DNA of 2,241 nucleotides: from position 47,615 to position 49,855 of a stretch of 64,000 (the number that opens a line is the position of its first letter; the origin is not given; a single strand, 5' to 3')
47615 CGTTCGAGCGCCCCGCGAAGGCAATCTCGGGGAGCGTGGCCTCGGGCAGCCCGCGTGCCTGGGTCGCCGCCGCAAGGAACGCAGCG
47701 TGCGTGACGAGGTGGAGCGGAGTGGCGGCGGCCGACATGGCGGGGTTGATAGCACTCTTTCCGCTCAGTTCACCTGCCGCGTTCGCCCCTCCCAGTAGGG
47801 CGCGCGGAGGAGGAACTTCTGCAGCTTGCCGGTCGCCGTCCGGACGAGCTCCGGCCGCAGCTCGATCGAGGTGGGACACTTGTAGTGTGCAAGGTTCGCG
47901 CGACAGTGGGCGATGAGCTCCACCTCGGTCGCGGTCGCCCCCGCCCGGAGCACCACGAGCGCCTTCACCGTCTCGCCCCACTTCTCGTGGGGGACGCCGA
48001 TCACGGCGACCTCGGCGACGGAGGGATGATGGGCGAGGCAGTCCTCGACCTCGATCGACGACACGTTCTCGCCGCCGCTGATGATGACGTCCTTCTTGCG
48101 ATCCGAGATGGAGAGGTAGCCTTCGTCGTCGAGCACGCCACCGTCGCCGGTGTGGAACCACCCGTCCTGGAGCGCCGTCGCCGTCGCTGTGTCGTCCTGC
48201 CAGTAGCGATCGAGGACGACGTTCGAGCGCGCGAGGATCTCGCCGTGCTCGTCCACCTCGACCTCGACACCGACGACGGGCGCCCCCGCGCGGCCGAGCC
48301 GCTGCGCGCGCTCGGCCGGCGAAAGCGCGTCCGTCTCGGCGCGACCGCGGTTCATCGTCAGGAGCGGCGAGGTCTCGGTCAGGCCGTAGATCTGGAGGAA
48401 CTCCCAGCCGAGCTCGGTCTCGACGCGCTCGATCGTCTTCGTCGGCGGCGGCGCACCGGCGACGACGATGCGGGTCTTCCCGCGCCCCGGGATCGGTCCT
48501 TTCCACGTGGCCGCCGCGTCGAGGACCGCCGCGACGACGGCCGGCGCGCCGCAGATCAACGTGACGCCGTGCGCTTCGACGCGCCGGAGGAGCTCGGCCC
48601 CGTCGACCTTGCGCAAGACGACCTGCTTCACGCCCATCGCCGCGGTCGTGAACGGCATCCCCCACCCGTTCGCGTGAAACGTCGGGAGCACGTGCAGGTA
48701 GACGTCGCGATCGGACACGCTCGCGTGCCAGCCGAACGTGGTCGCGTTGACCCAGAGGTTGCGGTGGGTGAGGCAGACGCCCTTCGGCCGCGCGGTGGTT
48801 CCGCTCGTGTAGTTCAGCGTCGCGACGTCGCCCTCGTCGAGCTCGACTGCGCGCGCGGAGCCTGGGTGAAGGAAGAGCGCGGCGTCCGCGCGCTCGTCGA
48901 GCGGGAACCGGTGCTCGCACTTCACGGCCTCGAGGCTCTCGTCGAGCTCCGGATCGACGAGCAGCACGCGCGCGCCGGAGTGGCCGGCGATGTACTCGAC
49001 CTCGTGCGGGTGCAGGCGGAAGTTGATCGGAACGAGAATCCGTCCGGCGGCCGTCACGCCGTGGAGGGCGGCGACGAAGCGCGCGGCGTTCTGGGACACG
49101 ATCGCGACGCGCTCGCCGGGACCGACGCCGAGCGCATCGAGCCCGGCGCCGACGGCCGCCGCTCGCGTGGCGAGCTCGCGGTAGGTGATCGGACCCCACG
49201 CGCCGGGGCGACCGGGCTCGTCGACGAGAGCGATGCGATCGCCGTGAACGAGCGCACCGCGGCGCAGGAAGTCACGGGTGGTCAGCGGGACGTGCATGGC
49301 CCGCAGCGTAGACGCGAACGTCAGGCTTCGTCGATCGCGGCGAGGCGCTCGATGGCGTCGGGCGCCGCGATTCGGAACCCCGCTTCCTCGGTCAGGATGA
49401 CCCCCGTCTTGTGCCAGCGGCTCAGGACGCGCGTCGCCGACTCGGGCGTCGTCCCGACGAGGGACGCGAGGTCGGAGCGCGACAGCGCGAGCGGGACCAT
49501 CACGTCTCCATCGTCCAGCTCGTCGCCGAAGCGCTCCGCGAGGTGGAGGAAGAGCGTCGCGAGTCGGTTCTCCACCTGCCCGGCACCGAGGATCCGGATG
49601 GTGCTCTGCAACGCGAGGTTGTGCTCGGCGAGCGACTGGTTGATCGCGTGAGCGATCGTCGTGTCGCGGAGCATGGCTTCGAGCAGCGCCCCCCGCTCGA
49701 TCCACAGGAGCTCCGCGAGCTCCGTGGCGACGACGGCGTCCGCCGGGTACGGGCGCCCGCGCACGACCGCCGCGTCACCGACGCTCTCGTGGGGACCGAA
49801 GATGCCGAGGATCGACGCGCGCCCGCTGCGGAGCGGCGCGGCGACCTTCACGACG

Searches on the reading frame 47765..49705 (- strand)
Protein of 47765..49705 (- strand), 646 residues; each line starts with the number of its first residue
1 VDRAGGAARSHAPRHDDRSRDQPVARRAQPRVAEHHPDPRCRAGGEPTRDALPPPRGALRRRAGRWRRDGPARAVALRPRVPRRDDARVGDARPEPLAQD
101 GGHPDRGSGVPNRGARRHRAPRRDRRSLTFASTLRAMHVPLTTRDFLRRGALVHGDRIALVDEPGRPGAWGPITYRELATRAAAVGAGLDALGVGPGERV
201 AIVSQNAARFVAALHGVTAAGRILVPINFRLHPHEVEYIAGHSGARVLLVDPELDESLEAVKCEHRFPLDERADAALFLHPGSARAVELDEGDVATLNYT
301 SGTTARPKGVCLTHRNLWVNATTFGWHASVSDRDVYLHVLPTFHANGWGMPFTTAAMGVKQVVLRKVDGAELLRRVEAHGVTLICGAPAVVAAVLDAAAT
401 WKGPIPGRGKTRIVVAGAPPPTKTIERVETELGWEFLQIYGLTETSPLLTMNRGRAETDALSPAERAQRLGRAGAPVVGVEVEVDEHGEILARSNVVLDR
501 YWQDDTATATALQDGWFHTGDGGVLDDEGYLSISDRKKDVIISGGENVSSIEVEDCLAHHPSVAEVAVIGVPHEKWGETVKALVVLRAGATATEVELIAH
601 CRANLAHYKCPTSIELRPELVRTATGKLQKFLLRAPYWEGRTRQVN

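Call 49: search_protein_families(library=pfam, proteins=[window:47765-49705:-], max_evalue=0.001)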
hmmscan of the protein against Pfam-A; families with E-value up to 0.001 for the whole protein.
window:47765-49705:- (646 aa): 2 families
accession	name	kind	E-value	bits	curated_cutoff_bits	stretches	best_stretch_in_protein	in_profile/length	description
PF00501.34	AMP-binding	-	3.7e-72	243.7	29.9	1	149-502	3-384/384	AMP-binding enzyme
PF13193.12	AMP-binding_C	-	2.3e-22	80.1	24.5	1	552-627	1-76/76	AMP-binding enzyme C-terminal domain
